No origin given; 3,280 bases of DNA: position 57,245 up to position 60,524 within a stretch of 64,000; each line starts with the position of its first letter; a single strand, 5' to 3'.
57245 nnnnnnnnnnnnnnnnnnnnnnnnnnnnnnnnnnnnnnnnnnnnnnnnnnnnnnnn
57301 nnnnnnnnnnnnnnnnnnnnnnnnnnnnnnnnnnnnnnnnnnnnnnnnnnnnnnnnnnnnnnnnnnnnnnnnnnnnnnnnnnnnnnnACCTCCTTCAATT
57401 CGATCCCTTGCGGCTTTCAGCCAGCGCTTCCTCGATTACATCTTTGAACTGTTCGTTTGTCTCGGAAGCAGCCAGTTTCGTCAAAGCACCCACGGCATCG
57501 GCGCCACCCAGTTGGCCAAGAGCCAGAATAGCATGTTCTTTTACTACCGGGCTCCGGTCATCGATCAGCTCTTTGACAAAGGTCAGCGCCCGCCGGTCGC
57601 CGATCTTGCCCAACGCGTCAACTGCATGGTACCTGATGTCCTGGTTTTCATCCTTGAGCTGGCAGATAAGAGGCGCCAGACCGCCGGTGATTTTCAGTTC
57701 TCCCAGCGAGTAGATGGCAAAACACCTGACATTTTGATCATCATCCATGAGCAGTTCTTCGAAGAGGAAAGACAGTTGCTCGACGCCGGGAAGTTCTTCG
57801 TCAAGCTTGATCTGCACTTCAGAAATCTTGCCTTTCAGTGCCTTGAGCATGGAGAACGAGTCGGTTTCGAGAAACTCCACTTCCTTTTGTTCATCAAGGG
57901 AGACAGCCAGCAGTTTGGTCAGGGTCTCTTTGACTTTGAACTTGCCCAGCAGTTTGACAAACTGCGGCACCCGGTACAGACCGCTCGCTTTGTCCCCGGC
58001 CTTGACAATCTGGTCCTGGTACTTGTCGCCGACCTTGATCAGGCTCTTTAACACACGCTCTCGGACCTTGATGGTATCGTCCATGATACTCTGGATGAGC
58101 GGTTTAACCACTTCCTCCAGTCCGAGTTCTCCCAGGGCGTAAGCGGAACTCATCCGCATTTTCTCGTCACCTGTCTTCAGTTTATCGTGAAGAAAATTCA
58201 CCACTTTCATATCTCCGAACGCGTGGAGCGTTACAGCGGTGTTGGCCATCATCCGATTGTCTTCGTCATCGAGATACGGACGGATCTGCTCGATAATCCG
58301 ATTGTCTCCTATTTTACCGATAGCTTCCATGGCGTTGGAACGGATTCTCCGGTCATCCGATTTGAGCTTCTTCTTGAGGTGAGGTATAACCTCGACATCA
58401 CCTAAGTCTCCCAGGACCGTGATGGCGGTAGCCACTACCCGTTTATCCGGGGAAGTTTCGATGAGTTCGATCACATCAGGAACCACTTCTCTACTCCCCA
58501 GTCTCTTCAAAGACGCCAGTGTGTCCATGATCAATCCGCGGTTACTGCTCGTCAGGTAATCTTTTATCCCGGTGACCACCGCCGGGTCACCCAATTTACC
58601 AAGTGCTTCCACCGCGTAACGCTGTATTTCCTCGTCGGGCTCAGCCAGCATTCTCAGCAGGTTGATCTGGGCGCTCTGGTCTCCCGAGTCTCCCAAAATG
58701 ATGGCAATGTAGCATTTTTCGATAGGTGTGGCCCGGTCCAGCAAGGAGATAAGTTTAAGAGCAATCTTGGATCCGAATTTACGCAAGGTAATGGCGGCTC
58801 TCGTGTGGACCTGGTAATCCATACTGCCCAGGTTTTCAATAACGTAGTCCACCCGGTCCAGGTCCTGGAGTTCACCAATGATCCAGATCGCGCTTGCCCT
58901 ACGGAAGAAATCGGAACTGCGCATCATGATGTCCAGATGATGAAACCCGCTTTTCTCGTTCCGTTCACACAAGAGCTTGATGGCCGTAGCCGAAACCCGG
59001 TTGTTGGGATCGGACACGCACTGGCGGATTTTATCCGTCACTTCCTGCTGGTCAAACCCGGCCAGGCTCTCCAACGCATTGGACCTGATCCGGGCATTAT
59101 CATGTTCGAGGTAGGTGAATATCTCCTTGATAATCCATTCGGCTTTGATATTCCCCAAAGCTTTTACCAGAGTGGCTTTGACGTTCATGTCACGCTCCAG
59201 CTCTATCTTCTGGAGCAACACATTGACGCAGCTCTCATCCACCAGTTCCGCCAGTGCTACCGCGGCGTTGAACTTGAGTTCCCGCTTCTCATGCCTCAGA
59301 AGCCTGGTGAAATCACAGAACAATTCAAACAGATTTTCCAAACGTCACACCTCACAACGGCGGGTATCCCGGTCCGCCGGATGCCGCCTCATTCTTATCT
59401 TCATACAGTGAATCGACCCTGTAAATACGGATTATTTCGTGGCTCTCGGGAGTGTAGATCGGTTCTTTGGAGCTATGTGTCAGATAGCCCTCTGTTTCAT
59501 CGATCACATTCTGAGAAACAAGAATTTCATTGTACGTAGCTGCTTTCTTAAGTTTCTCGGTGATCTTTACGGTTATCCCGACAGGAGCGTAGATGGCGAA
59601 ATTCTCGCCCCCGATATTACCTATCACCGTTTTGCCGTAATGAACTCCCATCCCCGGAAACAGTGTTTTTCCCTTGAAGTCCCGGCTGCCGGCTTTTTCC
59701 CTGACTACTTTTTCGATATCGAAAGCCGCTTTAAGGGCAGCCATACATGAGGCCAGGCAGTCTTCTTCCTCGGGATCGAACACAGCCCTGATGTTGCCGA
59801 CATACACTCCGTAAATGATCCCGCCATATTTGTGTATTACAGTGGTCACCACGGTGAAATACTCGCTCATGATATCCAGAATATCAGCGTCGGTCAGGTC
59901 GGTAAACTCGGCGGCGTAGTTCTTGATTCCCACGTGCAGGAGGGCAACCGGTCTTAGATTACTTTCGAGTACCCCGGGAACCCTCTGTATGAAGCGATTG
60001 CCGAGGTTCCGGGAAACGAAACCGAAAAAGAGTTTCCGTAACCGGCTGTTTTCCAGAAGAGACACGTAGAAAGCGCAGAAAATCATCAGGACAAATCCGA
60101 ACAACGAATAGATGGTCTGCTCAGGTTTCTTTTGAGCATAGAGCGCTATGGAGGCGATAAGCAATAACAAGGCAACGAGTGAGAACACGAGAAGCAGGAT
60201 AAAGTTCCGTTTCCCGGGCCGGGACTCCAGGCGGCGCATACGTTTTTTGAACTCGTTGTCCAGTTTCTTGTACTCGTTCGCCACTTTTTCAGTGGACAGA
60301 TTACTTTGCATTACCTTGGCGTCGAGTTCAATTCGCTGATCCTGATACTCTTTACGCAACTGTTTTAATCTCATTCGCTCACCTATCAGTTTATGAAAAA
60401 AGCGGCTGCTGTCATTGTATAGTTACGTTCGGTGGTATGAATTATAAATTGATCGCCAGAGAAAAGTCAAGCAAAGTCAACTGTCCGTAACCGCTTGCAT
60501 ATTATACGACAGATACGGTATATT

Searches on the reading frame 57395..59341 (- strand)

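Call 20: search_protein_families(library=pfam, proteins=[window:57395-59341:-], max_evalue=0.001)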
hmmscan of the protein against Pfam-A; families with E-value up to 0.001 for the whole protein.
window:57395-59341:- (648 aa): 13 families
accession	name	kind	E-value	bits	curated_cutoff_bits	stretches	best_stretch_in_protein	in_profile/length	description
PF13646.12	HEAT_2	-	4e-75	248.6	27.7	8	556-641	2-88/88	HEAT repeats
PF03130.22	HEAT_PBS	-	6.3e-37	122.2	20.9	0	569-595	1-27/27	PBS lyase HEAT-like repeat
PF02985.28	HEAT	-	1.9e-34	114.8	23.5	0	527-549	5-27/31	HEAT repeat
PF13513.12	HEAT_EZ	-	1.4e-17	64.2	27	0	555-580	30-55/55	HEAT-like repeat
PF00514.29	Arm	-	4e-13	49.3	20.6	0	553-580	12-39/41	Armadillo/beta-catenin-like repeat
PF01602.26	Adaptin_N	-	1e-11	44.6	37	0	562-611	88-141/524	Adaptin N terminal region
PF12717.13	Cnd1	-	4.4e-11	43.5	26.4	0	55-132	3-90/162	non-SMC mitotic condensation complex subunit 1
PF20168.4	PDS5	-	2.3e-07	29.5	27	0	317-344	242-269/1053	Sister chromatid cohesion protein PDS5 protein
PF11838.14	ERAP1_C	-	4e-07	30.2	38.2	0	20-94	169-240/318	ERAP1-like C-terminal domain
PF01347.28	Vitellogenin_N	-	1e-06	28.1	24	0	50-98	474-525/590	Lipoprotein amino terminal region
PF12755.13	Vac14_Fab1_bd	-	3.8e-06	27.9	22.1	0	556-580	30-54/97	Vacuolar 14 Fab1-binding region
PF11698.14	V-ATPase_H_C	-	5.3e-05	23.8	27.2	0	72-94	88-110/117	V-ATPase subunit H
PF25786.1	HEAT_GCN1_C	-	0.00013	22.5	27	0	378-445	26-102/151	GCN1-like, C-terminal HEAT repeats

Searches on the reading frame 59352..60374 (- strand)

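Call 20: search_protein_families(library=pfam, proteins=[window:59352-60374:-], max_evalue=0.001)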
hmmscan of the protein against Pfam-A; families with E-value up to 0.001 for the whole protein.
window:59352-60374:- (340 aa): 2 families
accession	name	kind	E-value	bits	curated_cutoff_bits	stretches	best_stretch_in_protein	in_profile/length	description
PF11239.13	DUF3040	-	0.0001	22.9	24.7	1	39-102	22-83/84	Protein of unknown function (DUF3040)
PF00211.25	Guanylate_cyc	-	0.00058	19.9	21.9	1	141-293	7-154/183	Adenylate and Guanylate cyclase catalytic domain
